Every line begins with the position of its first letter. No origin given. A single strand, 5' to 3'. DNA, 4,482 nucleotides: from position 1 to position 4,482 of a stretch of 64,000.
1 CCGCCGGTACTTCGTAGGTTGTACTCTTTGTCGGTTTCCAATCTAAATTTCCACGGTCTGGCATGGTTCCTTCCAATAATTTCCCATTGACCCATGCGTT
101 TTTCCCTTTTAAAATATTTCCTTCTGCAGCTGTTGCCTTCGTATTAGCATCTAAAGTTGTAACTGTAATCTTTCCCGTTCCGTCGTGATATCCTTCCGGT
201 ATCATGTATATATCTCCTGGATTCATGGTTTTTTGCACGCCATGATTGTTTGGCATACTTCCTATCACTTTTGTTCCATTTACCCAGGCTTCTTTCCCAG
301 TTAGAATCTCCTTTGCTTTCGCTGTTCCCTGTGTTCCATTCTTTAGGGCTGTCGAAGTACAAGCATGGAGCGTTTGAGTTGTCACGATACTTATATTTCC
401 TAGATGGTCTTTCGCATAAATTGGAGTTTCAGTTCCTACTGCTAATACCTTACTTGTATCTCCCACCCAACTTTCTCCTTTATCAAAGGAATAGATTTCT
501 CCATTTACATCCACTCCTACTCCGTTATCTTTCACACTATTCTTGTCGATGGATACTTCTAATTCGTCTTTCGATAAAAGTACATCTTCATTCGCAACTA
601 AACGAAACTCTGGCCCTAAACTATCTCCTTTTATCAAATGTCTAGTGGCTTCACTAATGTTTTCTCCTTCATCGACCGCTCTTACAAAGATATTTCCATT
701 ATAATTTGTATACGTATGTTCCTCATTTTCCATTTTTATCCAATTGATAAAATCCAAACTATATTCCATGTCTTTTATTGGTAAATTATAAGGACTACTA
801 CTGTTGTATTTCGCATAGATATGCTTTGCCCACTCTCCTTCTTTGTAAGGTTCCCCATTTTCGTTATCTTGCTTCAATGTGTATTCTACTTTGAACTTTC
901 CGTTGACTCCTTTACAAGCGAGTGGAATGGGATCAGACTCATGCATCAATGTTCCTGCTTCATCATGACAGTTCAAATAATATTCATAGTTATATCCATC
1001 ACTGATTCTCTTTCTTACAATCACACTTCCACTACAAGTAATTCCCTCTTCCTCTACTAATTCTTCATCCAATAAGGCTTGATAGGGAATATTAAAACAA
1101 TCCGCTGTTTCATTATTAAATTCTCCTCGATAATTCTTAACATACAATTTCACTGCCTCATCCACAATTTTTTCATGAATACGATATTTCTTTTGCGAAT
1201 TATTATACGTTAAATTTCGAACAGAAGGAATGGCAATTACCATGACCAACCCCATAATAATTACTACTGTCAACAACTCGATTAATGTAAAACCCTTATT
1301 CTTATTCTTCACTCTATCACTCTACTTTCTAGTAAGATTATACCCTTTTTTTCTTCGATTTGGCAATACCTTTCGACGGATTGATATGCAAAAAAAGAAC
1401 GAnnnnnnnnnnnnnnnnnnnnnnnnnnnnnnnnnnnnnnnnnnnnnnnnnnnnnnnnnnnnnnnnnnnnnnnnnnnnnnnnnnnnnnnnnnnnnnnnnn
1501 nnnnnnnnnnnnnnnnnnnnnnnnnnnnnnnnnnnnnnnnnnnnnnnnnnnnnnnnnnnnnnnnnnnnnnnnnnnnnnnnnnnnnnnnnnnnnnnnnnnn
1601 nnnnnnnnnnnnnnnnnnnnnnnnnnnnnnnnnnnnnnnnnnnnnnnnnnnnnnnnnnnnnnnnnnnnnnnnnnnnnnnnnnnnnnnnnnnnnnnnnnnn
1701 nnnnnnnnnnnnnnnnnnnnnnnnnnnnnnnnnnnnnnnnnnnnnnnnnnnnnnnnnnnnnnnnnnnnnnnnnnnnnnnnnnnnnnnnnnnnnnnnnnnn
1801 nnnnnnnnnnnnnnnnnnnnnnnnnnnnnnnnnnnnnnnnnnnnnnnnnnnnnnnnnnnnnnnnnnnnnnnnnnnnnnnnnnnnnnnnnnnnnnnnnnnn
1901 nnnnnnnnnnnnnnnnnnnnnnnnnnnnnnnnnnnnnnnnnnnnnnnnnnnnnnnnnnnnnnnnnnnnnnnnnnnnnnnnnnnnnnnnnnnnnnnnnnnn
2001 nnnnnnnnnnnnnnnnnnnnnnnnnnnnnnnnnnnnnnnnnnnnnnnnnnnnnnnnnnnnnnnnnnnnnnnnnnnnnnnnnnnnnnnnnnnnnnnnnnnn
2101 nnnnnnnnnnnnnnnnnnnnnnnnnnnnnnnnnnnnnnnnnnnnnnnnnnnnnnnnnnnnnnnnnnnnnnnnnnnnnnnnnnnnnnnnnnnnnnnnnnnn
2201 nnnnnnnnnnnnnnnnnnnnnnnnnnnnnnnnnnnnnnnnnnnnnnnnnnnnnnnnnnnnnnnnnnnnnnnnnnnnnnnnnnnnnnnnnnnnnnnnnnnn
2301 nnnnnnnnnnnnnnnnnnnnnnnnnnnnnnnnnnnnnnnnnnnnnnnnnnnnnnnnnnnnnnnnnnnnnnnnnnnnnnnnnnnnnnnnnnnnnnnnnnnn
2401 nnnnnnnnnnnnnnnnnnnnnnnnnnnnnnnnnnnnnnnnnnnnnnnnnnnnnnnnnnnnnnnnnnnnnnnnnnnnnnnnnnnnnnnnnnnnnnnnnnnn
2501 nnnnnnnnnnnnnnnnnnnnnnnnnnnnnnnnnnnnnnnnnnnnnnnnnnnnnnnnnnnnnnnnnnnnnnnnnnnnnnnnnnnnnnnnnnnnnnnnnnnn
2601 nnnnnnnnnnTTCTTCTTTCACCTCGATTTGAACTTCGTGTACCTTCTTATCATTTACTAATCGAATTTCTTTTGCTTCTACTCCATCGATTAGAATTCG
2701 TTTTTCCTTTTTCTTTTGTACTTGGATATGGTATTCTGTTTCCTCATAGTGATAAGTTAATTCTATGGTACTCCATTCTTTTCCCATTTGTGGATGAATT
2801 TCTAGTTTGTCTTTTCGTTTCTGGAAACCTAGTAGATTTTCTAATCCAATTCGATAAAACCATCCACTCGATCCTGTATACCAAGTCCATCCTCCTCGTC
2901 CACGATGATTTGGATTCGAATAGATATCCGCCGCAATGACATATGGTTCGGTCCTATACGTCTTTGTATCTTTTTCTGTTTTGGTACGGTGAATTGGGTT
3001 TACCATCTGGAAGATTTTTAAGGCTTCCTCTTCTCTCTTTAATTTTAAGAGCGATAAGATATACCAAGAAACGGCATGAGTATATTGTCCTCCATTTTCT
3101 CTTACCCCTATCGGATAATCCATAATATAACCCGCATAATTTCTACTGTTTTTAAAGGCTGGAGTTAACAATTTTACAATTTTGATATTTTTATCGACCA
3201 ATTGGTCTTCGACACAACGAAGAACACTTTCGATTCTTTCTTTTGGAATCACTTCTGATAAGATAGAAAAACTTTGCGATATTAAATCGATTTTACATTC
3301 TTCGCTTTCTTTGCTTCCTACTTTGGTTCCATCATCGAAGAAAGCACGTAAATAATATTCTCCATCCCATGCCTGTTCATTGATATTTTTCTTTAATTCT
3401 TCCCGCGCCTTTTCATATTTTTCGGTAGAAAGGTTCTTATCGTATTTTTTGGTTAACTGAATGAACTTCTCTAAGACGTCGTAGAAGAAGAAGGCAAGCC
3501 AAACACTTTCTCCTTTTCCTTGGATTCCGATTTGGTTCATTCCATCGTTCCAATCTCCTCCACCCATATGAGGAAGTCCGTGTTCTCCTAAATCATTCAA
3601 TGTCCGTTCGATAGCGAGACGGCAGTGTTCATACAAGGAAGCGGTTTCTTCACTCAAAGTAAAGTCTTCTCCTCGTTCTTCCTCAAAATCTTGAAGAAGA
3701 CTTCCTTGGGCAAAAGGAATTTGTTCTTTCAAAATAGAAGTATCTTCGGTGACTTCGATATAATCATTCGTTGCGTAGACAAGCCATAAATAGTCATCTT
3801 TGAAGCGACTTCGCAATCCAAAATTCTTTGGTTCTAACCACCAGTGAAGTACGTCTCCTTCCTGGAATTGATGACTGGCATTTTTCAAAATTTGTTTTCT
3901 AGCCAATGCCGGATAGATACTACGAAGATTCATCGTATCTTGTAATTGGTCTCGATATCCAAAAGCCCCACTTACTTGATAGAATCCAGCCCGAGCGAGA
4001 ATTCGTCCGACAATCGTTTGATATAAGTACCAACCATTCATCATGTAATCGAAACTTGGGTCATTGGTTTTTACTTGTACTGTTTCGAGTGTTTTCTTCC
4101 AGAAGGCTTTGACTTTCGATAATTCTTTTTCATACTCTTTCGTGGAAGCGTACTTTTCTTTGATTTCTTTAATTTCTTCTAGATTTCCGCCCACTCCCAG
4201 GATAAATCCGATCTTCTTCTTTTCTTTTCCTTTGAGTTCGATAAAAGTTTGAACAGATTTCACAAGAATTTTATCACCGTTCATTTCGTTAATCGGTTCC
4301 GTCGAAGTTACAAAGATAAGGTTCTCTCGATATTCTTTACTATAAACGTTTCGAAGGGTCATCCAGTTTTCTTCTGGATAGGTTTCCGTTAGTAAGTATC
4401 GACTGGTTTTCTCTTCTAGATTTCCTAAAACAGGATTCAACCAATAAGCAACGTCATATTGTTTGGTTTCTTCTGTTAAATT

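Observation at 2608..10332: Cyclic beta-1,2-glucan synthase (Cgs/NdvB)-type 2.5-kaa giant in a low-GC Gram-positive, coupled to pgi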

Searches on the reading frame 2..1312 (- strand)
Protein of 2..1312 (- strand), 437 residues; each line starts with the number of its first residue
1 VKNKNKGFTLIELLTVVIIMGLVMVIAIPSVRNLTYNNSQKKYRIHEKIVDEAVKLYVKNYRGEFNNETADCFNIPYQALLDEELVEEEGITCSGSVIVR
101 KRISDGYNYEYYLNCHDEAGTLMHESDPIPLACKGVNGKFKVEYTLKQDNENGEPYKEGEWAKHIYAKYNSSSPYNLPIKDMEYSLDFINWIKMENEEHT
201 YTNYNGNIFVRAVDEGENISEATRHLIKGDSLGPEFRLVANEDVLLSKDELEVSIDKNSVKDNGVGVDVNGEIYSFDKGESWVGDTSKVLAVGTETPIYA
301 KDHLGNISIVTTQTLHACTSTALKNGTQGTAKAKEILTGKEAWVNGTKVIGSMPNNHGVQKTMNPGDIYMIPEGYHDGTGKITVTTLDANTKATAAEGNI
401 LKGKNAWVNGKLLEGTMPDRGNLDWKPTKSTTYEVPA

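Call 36: search_protein_families(library=pfam, proteins=[window:2-1312:-], max_evalue=0.0001)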
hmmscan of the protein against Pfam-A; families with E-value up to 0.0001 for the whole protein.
window:2-1312:- (437 aa): 1 family
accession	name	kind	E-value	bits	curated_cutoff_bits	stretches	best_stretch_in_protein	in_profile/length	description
PF07963.17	N_methyl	-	1.2e-07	31.4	21.2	1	2-28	1-27/27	Prokaryotic N-terminal methylation motif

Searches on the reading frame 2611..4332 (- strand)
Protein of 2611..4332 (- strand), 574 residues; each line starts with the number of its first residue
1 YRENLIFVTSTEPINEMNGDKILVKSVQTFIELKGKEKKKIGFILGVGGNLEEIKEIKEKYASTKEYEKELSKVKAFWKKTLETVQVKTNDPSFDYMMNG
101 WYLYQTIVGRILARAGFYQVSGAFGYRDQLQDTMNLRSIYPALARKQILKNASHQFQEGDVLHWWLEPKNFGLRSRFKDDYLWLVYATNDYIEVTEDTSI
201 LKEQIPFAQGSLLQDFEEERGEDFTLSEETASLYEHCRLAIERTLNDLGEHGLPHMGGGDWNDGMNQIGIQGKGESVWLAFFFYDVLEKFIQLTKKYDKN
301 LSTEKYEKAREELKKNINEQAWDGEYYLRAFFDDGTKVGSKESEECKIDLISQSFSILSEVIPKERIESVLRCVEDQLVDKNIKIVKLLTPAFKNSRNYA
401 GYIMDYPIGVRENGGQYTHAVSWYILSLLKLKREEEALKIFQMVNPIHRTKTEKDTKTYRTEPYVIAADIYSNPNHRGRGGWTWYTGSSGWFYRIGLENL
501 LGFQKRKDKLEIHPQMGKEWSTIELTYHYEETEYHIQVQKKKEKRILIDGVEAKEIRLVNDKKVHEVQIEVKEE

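Call 22: search_solved_structures(query=window:2611-4332:-, max_evalue=1e-10, show_alignments=2)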
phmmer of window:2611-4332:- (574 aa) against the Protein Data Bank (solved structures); distinct sequences matched with E-value up to 1e-10: 20.
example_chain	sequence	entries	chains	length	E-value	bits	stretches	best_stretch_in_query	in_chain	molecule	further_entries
8rf9_A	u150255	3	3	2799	1e-141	476.5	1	16-529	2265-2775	Cyclic beta 1-2 glucan synthetase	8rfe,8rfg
8rf0_A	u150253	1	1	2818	1e-141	476.5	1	16-529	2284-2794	Cyclic beta-(1,2)-glucan synthase NdvB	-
8ho9_A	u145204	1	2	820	2.4e-56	194.7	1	50-569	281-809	Cellobiose phosphorylase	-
8hob_A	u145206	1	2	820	5.8e-56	193.4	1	50-569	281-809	Cellobiose phosphorylase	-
8ho7_A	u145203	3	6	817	2e-55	191.7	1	50-570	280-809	Cellobiose phosphorylase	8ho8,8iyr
3qde_A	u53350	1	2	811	3.1e-55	191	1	50-569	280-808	Cellobiose phosphorylase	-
1v7v_A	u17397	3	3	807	7.3e-54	186.5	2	167-541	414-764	chitobiose phosphorylase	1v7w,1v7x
3s4c_A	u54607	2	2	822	3.5e-48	167.8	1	52-541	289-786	Lactose Phosphorylase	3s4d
3rrs_A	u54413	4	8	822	2.3e-47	165.1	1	52-541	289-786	Cellobiose phosphorylase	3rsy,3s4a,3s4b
4zle_A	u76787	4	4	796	2.6e-47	164.8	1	31-543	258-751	Putative b-glycan phosphorylase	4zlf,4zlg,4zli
2cqs_A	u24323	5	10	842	4.1e-45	157.6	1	60-538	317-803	Cellobiose Phosphorylase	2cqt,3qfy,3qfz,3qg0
3afj_A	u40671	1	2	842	5.8e-45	157.1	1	60-537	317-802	Cellobiose Phosphorylase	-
3act_A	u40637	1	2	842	3.8e-44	154.4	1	60-538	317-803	Cellobiose Phosphorylase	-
3acs_A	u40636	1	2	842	9.9e-44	153.1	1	60-538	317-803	Cellobiose Phosphorylase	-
8bou_A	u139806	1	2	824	4.4e-38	134.4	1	31-540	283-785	N,N'-diacetylchitobiose phosphorylase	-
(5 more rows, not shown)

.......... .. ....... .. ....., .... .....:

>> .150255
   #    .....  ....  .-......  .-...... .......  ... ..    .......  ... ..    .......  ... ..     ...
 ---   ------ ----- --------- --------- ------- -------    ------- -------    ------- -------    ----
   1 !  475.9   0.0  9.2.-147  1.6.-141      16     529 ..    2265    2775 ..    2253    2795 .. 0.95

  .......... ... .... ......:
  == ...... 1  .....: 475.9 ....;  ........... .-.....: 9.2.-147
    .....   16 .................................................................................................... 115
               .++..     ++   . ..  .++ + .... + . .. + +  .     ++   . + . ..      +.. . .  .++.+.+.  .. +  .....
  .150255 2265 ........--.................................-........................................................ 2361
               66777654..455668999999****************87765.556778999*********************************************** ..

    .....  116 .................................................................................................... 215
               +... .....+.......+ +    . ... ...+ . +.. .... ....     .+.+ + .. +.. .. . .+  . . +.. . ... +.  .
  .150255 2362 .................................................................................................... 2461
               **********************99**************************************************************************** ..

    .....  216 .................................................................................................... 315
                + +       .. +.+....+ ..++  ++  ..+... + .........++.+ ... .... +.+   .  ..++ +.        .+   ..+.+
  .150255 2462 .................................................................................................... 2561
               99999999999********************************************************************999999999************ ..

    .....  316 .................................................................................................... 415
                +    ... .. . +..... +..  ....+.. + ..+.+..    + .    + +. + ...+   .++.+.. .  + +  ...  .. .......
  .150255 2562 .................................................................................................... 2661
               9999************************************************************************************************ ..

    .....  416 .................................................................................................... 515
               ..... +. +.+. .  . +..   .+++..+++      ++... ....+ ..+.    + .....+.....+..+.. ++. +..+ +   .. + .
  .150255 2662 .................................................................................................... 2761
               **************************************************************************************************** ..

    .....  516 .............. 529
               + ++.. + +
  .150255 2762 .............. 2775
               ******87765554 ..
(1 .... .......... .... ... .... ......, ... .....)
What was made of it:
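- On Cyclic beta-1,2-glucan synthase (Cgs/NdvB/ChvB; GT84-GH189-GH94): D2252 and D2117 (call 22).
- The GH94 region is 476 bits to Atu Cgs vs 195 bits to the best cellobiose phosphorylase (call 22).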
